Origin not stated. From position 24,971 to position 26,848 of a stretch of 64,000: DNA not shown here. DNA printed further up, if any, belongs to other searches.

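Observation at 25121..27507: PhoU domain fused directly to a soluble histidine kinase, downstream of pstSCAB and with no separate phoU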

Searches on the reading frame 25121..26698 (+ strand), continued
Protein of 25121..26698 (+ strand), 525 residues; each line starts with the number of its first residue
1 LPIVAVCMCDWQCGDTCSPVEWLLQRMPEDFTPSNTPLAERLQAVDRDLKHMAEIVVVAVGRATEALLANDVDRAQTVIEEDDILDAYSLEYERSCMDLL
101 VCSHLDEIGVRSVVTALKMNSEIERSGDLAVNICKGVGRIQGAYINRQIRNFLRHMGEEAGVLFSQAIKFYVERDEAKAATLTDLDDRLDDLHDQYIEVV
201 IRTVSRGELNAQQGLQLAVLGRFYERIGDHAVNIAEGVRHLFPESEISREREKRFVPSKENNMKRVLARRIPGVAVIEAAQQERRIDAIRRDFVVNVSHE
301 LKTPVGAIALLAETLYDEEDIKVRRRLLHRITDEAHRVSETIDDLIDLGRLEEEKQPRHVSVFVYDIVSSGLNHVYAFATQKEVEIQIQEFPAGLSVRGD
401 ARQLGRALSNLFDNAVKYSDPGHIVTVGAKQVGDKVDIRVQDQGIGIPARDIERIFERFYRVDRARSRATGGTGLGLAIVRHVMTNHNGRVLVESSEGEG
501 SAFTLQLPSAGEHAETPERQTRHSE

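Call 25: find_related_loci(query=A1, collection=genome_contigs, flank=8000)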
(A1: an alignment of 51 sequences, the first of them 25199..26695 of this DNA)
Query A1 (499 aa) in genome_contigs; peptide patterns used: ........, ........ (x = any residue, [..] = any of these).
600 stretches matched a pattern (row limit reached: there are more); 596 encode a relative of the query (tblastn E <= 1e-3); the best 80 are kept; 80 distinct loci.
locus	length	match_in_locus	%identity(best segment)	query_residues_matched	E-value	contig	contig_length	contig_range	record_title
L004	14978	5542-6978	48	4-482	1e-118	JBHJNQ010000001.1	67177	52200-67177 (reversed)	MAG: Acidimicrobiales bacterium isolate al_S4C133_1 S4Ck119_203127, whole genome shotgun sequence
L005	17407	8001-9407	47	11-482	3e-117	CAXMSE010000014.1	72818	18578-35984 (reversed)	MAG: uncultured Gammaproteobacteria bacterium isolate 07C-BC-St07_bin.28.orig genome assembly, contig: k141_1043714, who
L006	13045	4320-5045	59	243-484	2e-81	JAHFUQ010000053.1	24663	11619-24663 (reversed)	MAG: Acidimicrobiia bacterium isolate nzgw83 NODE_1837_length_24664_cov_4.454590, whole genome shotgun sequence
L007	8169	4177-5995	59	40-484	2e-79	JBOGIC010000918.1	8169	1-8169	MAG: Acidimicrobiales bacterium isolate SC-S_metawrap_bin.3 k127_7531667, whole genome shotgun sequence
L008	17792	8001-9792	58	49-484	2e-77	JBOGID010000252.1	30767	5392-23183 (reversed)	MAG: Acidimicrobiales bacterium isolate M3-S_metabat2.bin.145 k127_4228450, whole genome shotgun sequence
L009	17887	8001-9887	54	15-484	6e-75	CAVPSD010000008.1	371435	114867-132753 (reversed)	MAG: uncultured Acidimicrobiales bacterium isolate MFD10007.bin.2.165 genome assembly, contig: contig_21744, whole genom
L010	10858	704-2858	56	37-483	2e-70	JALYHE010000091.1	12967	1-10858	MAG: Actinomycetota bacterium isolate GDC bin29 SD1469-71_k127_1263175, whole genome shotgun sequence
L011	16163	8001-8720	50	243-482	5e-70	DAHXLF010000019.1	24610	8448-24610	MAG TPA_asm: Acidimicrobiales bacterium isolate clean1589 NODE_19_length_24610_cov_6.800228, whole genome shotgun sequen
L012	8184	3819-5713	55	34-483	2e-70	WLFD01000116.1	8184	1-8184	MAG: Actinomycetota bacterium isolate UFOp-RE-20APR16-422 RE-20APR16-422-c116, whole genome shotgun sequence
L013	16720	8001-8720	50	243-482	4e-70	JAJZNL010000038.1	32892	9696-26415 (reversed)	MAG: Actinomycetes bacterium isolate MAS3.bin91 NODE_2501_length_32892_cov_4.205402, whole genome shotgun sequence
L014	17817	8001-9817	54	14-484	4e-68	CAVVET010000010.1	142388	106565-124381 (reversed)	MAG: uncultured Acidimicrobiales bacterium isolate MFD02242.bin.2.229 genome assembly, contig: contig_25923, whole genom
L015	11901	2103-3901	52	14-483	3e-65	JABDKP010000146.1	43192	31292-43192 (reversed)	MAG: Ilumatobacter sp. isolate SS_bin_52 k127_1788184, whole genome shotgun sequence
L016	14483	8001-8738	49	248-482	3e-63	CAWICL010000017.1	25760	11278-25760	MAG: uncultured Acidimicrobiaceae bacterium isolate MFD01223.bin.2.40 genome assembly, contig: contig_110972, whole geno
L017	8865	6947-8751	50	14-482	2e-61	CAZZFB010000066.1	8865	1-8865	MAG TPA_asm: uncultured Bifidobacterium sp. isolate SRP193358_co1_799 genome assembly, contig: NODE_23891_length_8865_co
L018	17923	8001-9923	51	14-484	2e-60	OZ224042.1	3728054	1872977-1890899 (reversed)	MAG: Acidimicrobiales bacterium isolate 5fd421f4-4967-4565-8d05-0d282dd64fa1 genome assembly, chromosome: 1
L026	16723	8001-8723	48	250-485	6e-57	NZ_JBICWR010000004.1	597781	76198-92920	Streptomyces sp. NPDC048521 NPDC048521_56_D9.ctg-0004, whole genome shotgun sequence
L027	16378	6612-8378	43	33-482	3e-57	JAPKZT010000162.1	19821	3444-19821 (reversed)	MAG: Actinomycetota bacterium isolate LacPavin_0818_WC50_MAG_48_10 LacPavin_0818_WC50_scaffold_683993, whole genome shot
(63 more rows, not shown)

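Call 33: search_protein_families(library=pfam, proteins=[L018:8715-9998:+, L009:8688-9926:+, L027:7278-8432:+, L018:7947-8696:+, L009:7968-8678:+, L004:5527-6990:+, L005:7854-9428:+, L026:7578-8825:+], max_evalue=0.01)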
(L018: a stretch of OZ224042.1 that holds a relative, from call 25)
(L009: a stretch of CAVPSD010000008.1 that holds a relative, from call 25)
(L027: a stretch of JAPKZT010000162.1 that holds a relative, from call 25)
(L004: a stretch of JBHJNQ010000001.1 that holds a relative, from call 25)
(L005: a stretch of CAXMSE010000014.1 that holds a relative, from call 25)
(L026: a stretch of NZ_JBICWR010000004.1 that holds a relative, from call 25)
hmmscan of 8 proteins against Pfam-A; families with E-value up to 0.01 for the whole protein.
L018:8715-9998:+ (428 aa): 5 families
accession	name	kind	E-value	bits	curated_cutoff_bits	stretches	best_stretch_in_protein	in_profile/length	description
PF02518.31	HATPase_c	-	2.6e-31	108.8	26.4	1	291-403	1-110/111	Histidine kinase-, DNA gyrase B-, and HSP90-like ATPase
PF00512.31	HisKA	-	7.6e-15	55.2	26.9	1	182-245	2-65/66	His Kinase A (phospho-acceptor) domain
PF00989.32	PAS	-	2.8e-05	24.5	22.6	1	77-108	2-33/113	PAS fold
PF08448.16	PAS_4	-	6.9e-05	23.5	23.1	1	82-174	1-107/110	PAS fold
PF13581.12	HATPase_c_2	-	0.0044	17.5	27.4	0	312-398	48-125/127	Histidine kinase-like ATPase domain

L009:8688-9926:+ (413 aa): 8 families
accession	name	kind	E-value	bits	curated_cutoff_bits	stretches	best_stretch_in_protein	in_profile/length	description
PF02518.31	HATPase_c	-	5.8e-32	110.9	26.4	1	290-399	2-109/111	Histidine kinase-, DNA gyrase B-, and HSP90-like ATPase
PF00512.31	HisKA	-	3.1e-15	56.4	26.9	1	180-242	2-64/66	His Kinase A (phospho-acceptor) domain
PF14501.12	HATPase_c_5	-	2.4e-06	27.8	22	1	293-389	5-94/102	GHKL domain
PF00989.32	PAS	-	2e-05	25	22.6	0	75-124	2-50/113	PAS fold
PF13581.12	HATPase_c_2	-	0.00013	22.4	27.4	1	292-396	30-126/127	Histidine kinase-like ATPase domain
PF13589.12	HATPase_c_3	-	0.00016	22.1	25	1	295-367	4-77/137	Histidine kinase-, DNA gyrase B-, and HSP90-like ATPase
PF08448.16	PAS_4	-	0.00066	20.3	23.1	0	80-174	1-109/110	PAS fold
PF13188.13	PAS_8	-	0.0078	16.5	21.8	0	75-128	2-55/65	PAS domain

L027:7278-8432:+ (385 aa): 6 families
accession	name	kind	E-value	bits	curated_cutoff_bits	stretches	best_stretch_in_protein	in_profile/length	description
PF02518.31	HATPase_c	-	3.3e-30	105.2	26.4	1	258-368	1-109/111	Histidine kinase-, DNA gyrase B-, and HSP90-like ATPase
PF00512.31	HisKA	-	7.7e-16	58.3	26.9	1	150-212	2-64/66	His Kinase A (phospho-acceptor) domain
PF12860.13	PAS_7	-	0.00068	20.2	27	1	90-147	59-114/115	PAS fold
PF14501.12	HATPase_c_5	-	0.0011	19.3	22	1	262-357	5-93/102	GHKL domain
PF13581.12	HATPase_c_2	-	0.005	17.3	27.4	0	271-346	40-112/127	Histidine kinase-like ATPase domain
PF11095.14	Gemin7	-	0.0072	16.7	25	0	119-168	12-61/76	Gem-associated protein 7 (Gemin7)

L018:7947-8696:+ (250 aa): 1 family
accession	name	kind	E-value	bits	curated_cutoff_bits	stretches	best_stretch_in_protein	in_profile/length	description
PF01895.24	PhoU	-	1.7e-37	128.1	23.5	2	28-115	1-88/89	PhoU domain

L009:7968-8678:+ (237 aa): 1 family
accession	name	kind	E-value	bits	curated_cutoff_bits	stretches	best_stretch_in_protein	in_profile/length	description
PF01895.24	PhoU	-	6.6e-36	123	23.5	2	24-107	5-88/89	PhoU domain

L004:5527-6990:+ (488 aa): 6 families
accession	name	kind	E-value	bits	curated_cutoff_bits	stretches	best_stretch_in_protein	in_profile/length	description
PF01895.24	PhoU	-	1.9e-32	111.9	23.5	2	26-113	2-89/89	PhoU domain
PF02518.31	HATPase_c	-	2.5e-31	108.9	26.4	1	376-486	2-110/111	Histidine kinase-, DNA gyrase B-, and HSP90-like ATPase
PF00512.31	HisKA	-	6.1e-17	61.9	26.9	1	267-330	2-65/66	His Kinase A (phospho-acceptor) domain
PF13581.12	HATPase_c_2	-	6.6e-05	23.4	27.4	1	385-463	37-112/127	Histidine kinase-like ATPase domain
PF14501.12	HATPase_c_5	-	0.0022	18.3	22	1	379-471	5-90/102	GHKL domain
PF13589.12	HATPase_c_3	-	0.0053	17.2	25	1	381-453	4-77/137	Histidine kinase-, DNA gyrase B-, and HSP90-like ATPase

L005:7854-9428:+ (525 aa): 4 families
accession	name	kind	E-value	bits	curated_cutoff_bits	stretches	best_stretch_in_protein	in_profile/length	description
PF02518.31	HATPase_c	-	2.5e-32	112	26.4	1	409-520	1-110/111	Histidine kinase-, DNA gyrase B-, and HSP90-like ATPase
PF01895.24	PhoU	-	7.8e-27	93.9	23.5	2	166-251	1-89/89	PhoU domain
PF00512.31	HisKA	-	9.5e-17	61.3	26.9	1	301-364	2-65/66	His Kinase A (phospho-acceptor) domain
PF13589.12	HATPase_c_3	-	0.0015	19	25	1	415-488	4-78/137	Histidine kinase-, DNA gyrase B-, and HSP90-like ATPase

L026:7578-8825:+ (416 aa): 2 families
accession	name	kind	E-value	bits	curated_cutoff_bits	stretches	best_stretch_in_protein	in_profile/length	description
PF02518.31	HATPase_c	-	1.7e-28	99.7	26.4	1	268-381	3-110/111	Histidine kinase-, DNA gyrase B-, and HSP90-like ATPase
PF00512.31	HisKA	-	3.4e-14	53.1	26.9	1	156-220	2-65/66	His Kinase A (phospho-acceptor) domain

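Call 35: predict_structure(alignment_id=A1)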
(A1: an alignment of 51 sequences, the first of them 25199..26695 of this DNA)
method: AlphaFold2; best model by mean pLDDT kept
length: 499 residues; sequences in the alignment: 51
mean_pLDDT: 78.9   pTM: 0.48
mean pLDDT of the five models: 78.9, 78.2, 78.2, 76.5, 72.6
residues with pLDDT >= 90: 202; 70-90: 171; 50-70: 53; < 50: 73
segments of 3 or more residues with pLDDT < 50: 1-9, 220-263, 443-445, 487-499
pLDDT, mean of each block of 10 residues (from residue 1): 44 85 95 98 96 93 91 80 84 94 96 87 97 96 90 90 96 95 92 96 94 70 42 34 35 40 53 68 79 90 81 72 66 86 89 88 86 90 89 89 92 88 60 51 56 82 86 87 65 39
secondary structure, 60 per line:
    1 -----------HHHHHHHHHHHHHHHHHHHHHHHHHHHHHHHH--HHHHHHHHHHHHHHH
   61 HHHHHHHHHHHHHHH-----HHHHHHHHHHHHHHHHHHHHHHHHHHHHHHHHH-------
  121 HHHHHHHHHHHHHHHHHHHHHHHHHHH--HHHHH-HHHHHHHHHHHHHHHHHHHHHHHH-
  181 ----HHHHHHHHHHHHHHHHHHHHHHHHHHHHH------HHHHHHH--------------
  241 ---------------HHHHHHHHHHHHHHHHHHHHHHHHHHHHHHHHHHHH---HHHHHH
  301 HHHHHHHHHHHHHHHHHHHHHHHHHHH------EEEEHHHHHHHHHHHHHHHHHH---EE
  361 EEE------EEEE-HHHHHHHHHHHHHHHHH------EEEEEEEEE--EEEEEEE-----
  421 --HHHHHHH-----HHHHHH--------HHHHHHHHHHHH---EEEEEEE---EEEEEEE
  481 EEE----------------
elements in order: H12-43 H46-75 H81-113 H121-147 H150-154 H156-179 H185-213 H220-226 H256-291 H295-327 E334-337 H338-355 E359-363 E370-373 H375-391 E398-406 E409-415 H423-429 H435-440 H449-460 E464-470 E474-483

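Call 42: fold_search(model_id=the predicted structure, library=pdb)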
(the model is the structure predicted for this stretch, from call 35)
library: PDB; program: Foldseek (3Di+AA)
matches with E <= 10: 750; with E <= 0.001: 343
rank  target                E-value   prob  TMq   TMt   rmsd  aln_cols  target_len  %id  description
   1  6rh0_A                1.7e-15  1.00  0.34  0.67   5.8       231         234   37  Revisiting pH-gated conformational switch. Complex HK853-RR468 pH 5.5 (released 2020-02-19)
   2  6rgz_A                2.3e-15  1.00  0.34  0.66   6.0       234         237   37  Revisiting pH-gated conformational switch. Complex HK853-RR468 pH 6.5 (released 2020-02-19)
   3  6rh8_A                2.9e-15  1.00  0.34  0.66   5.9       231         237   36  Revisiting pH-gated conformational switch. Complex HK853 mutant H260A -RR468 mutant D53A pH 5.3 (released 2020-02-19)
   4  5uht_A                5.0e-15  1.00  0.35  0.67   5.6       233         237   37  Structure of the Thermotoga maritima HK853-BeF3-RR468 complex at pH 5.0 (released 2017-12-27)
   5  6azr_A                5.0e-15  1.00  0.34  0.67   5.7       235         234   36  Crystal structure of the T264A HK853cp-BeF3-RR468 complex (released 2017-12-27)
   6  6rgy_B                5.7e-15  1.00  0.34  0.67   5.8       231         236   37  Revisiting pH-gated conformational switch. Complex HK853-RR468 pH 7.5 (released 2020-02-19)
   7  6rh0_B                6.0e-15  1.00  0.34  0.67   5.8       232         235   37  Revisiting pH-gated conformational switch. Complex HK853-RR468 pH 5.5 (released 2020-02-19)
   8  3dge_A                6.0e-15  1.00  0.34  0.66   5.9       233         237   37  Structure of a histidine kinase-response regulator complex reveals insights into Two-component signaling and a novel c (released 2009-07-07)
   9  6rh7_A                6.8e-15  1.00  0.34  0.66   6.2       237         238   36  Revisiting pH-gated conformational switch. Complex HK853 mutant H260A -RR468 mutant D53A pH 7.5 (released 2020-02-19)
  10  6rfv_B                9.7e-15  1.00  0.34  0.68   5.8       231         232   37  Revisiting pH-gated conformational switch. Complex HK853-RR468 pH 7 (released 2020-02-19)
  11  4jav_B                1.0e-14  1.00  0.33  0.62   7.9       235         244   37  Structural basis of a rationally rewired protein-protein interface (HK853wt and RR468mutant V13P, L14I, I17M and N21V) (released 2013-09-04)
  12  6rgy_A                1.2e-14  1.00  0.34  0.67   5.8       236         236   37  Revisiting pH-gated conformational switch. Complex HK853-RR468 pH 7.5 (released 2020-02-19)
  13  6rh7_B                1.5e-14  1.00  0.34  0.67   5.9       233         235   37  Revisiting pH-gated conformational switch. Complex HK853 mutant H260A -RR468 mutant D53A pH 7.5 (released 2020-02-19)
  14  4jas_A                1.5e-14  1.00  0.33  0.65   6.6       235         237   36  Structural basis of a rationally rewired protein-protein interface (HK853mutant A268V, A271G, T275M, V294T and D297E a (released 2013-09-04)
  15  4q20_A                2.1e-14  1.00  0.35  0.70   5.4       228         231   31  Crystal structure of a C-terminal part of tyrosine kinase (DivL) from Caulobacter crescentus CB15 at 2.50 A resolution (released 2014-04-23)
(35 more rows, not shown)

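Call 54: search_protein_representatives(alignment_id=A1)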
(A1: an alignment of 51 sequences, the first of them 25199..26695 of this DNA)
Query: 51 sequences, 482 profile positions. Proteins with E-value up to 0.001 (for the whole library): 1827143; up to 1e-10: 1313396; up to 1e-30: 239494. The best 150 are listed.
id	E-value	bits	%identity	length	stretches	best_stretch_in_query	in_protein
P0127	1.6e-200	683.3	-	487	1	5-478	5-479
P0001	1.0e-195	667.5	-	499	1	3-480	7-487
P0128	1.5e-150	518.6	-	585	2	239-479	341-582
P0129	8.2e-144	496.4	-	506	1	4-478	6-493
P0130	3.5e-142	491.0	-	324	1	158-475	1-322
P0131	7.7e-141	486.6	-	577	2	238-477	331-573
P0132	1.3e-138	479.2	-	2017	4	254-478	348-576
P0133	4.1e-109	381.9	-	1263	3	252-476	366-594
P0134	1.0e-107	377.3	-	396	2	195-476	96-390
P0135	7.9e-94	331.5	-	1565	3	235-479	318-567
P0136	1.3e-91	324.2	-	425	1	238-476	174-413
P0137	2.4e-91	323.4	-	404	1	239-479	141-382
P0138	6.8e-91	321.8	-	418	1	234-477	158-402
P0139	1.2e-90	321.0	-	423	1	241-477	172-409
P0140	1.3e-90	320.9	-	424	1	238-476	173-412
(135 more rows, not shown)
